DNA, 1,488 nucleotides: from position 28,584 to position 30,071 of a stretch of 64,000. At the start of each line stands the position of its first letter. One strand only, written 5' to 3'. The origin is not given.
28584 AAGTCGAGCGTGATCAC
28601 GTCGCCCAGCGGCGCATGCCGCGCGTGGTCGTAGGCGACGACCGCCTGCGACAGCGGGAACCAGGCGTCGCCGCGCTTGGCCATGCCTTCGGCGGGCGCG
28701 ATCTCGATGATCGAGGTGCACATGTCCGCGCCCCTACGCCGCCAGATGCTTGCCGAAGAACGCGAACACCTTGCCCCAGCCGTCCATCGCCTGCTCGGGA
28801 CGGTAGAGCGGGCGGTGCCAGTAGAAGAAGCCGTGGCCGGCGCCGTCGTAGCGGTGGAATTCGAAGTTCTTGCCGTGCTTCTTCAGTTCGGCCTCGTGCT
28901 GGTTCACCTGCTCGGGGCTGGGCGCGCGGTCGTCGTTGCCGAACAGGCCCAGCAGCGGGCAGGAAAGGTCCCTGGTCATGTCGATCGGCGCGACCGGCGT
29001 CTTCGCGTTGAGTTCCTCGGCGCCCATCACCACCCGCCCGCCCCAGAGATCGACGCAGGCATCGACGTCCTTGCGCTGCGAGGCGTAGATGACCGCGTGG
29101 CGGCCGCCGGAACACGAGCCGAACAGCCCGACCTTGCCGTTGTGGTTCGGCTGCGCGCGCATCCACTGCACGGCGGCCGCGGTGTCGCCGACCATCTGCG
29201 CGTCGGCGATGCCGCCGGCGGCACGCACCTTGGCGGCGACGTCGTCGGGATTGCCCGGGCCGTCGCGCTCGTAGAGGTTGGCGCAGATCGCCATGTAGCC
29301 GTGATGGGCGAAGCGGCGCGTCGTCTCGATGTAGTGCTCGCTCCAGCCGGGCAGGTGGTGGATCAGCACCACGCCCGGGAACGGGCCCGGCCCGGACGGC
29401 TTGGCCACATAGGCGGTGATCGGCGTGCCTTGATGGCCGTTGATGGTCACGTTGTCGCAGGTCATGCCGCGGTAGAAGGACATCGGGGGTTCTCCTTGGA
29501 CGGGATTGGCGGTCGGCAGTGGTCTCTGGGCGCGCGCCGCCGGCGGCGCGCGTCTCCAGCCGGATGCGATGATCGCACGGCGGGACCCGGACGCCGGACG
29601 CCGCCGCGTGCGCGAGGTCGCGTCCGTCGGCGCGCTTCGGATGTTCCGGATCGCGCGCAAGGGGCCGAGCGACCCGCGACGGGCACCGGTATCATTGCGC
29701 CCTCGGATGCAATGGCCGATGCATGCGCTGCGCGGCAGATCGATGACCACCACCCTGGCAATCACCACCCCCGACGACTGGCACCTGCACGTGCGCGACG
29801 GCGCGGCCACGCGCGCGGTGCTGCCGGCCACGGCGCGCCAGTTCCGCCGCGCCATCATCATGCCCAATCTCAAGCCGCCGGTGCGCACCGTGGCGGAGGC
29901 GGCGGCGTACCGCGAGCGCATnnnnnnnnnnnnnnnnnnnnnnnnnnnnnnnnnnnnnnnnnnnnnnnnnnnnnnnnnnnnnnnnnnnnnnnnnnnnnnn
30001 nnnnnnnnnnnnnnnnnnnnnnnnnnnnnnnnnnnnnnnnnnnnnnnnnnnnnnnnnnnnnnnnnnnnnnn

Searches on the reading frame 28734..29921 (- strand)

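Call 16: search_protein_families(library=pfam, proteins=[window:28734-29921:-])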
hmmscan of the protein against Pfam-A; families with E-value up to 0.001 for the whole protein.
window:28734-29921:- (395 aa): 5 families
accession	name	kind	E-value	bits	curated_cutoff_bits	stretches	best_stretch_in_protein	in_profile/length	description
PF01738.24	DLH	-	3.2e-41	141.7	21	1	168-392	1-216/217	Dienelactone hydrolase family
PF08840.17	BAAT_C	-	3.3e-10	40.8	20.9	1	250-316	9-76/210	BAAT / Acyl-CoA thioester hydrolase C terminal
PF02129.25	Peptidase_S15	-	8.6e-06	26.1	23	1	203-288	46-122/262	X-Pro dipeptidyl-peptidase (S15 family)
PF00326.27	Peptidase_S9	-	0.00017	21.6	22.6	1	306-366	131-190/213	Prolyl oligopeptidase family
PF07224.18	Chlorophyllase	-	0.00054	19.3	26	1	161-276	22-130/301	Chlorophyllase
